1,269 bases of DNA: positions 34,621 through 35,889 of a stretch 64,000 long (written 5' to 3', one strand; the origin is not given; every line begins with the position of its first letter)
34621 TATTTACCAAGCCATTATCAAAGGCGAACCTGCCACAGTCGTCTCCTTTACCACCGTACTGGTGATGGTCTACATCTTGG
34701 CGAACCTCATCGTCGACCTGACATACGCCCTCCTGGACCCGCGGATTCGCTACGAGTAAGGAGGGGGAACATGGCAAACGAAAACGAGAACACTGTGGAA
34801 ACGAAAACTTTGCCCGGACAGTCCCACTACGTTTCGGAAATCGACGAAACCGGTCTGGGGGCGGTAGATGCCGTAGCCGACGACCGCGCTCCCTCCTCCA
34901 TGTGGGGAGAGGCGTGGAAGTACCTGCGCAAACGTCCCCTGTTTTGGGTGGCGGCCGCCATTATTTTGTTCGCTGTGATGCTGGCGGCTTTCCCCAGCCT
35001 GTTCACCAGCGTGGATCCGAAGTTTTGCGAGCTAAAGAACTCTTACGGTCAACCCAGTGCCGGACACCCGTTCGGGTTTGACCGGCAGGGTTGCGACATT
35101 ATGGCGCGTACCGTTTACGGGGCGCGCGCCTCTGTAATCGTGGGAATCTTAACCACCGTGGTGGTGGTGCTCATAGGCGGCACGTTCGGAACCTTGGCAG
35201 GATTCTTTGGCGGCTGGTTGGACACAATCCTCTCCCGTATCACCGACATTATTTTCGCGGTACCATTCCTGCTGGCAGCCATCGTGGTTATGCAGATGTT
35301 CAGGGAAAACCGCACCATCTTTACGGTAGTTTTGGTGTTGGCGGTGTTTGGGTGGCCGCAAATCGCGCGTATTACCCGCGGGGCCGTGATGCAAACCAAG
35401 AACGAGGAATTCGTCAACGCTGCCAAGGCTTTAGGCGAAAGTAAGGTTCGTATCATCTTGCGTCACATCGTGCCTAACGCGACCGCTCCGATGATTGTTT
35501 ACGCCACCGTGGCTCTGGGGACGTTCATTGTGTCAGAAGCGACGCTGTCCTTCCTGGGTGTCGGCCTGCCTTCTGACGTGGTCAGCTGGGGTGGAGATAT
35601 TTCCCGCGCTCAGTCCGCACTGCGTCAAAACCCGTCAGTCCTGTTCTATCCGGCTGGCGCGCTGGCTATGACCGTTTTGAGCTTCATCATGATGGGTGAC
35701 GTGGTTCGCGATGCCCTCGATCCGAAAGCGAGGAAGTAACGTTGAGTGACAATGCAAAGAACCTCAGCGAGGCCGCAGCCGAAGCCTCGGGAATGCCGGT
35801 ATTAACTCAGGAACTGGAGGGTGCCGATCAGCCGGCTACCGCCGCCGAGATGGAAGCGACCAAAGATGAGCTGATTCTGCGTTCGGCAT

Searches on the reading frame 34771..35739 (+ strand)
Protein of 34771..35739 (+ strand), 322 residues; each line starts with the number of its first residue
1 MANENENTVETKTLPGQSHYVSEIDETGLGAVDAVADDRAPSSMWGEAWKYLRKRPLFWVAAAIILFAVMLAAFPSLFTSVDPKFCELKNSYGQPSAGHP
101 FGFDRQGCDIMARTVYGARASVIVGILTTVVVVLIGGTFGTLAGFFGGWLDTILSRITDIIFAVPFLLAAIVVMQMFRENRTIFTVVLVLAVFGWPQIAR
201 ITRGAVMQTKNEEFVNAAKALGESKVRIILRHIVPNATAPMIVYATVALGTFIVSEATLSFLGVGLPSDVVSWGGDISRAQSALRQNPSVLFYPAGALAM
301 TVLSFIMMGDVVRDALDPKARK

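Call 102: search_protein_families(library=pfam, proteins=[window:34771-35739:+], max_evalue=0.001)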
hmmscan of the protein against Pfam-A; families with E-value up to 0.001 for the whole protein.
window:34771-35739:+ (322 aa): 2 families
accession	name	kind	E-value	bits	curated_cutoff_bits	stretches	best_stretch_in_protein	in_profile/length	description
PF00528.27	BPD_transp_1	-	2.2e-29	103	26.4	1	136-322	1-184/184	Binding-protein-dependent transport system inner membrane component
PF12911.12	OppC_N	-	2.5e-07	30.9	23.9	1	43-84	1-42/53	N-terminal TM domain of oligopeptide transport permease C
